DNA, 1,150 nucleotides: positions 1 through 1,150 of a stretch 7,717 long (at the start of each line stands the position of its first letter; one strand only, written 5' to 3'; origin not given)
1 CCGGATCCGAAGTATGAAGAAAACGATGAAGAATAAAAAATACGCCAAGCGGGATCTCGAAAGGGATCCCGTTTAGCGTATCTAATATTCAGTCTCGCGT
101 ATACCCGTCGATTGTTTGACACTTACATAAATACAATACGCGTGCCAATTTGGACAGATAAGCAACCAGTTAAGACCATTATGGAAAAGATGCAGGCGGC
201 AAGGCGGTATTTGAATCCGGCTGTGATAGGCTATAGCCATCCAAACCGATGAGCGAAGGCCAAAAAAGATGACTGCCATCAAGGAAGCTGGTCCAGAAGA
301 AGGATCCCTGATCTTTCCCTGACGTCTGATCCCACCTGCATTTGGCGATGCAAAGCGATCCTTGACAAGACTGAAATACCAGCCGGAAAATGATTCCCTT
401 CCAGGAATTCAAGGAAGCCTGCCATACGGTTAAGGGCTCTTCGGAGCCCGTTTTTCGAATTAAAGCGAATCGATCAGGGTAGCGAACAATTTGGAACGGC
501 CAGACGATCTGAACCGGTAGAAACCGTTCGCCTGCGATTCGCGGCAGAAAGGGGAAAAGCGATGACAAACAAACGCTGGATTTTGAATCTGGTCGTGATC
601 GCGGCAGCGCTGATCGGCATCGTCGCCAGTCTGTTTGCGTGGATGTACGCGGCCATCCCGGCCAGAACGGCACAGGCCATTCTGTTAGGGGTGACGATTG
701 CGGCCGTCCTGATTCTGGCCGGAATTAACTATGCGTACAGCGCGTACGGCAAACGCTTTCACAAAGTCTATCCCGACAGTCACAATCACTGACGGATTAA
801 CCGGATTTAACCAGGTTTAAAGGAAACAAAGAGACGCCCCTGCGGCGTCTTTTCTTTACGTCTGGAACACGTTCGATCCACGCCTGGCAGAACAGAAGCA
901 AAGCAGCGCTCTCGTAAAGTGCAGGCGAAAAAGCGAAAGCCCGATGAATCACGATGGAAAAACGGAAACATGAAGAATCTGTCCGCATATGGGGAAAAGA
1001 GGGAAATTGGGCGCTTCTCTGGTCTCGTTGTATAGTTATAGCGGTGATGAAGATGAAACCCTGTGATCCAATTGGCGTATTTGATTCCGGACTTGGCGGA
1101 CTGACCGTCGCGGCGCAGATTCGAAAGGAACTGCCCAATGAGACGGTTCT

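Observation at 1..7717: The whole gene block is bracketed by perfect 125-bp inverted repeats with no recombinase inside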

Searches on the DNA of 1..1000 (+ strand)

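Call 37: search_dna_similar(query=L013:3925-6411:+, collection=plasmids, mode=distant, max_rows=10)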
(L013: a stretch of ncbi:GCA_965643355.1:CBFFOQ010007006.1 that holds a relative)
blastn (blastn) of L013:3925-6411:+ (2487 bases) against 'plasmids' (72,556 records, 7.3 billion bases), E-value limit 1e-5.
No match.
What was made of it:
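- The IS has no DNA match in 72,556 plasmids (call 37).
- Tried and rejected: The IS DNA has no match in the plasmid collection (call 37).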

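Call 42: search_rna_families(source=window, start=1, end=1000, threshold=evalue, max_evalue=1)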
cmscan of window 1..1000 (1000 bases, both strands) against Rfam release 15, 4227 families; matches with E-value up to 1: 1.
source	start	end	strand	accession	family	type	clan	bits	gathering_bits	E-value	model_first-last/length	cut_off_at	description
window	914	990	-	RF02697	LDH1_5p_UTR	Cis-reg;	-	21.5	113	0.63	1-102/102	no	LDH1 5'UTR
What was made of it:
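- Tried and rejected: A permissive scan of 1-1000 gave only a chance-level hit (call 42).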
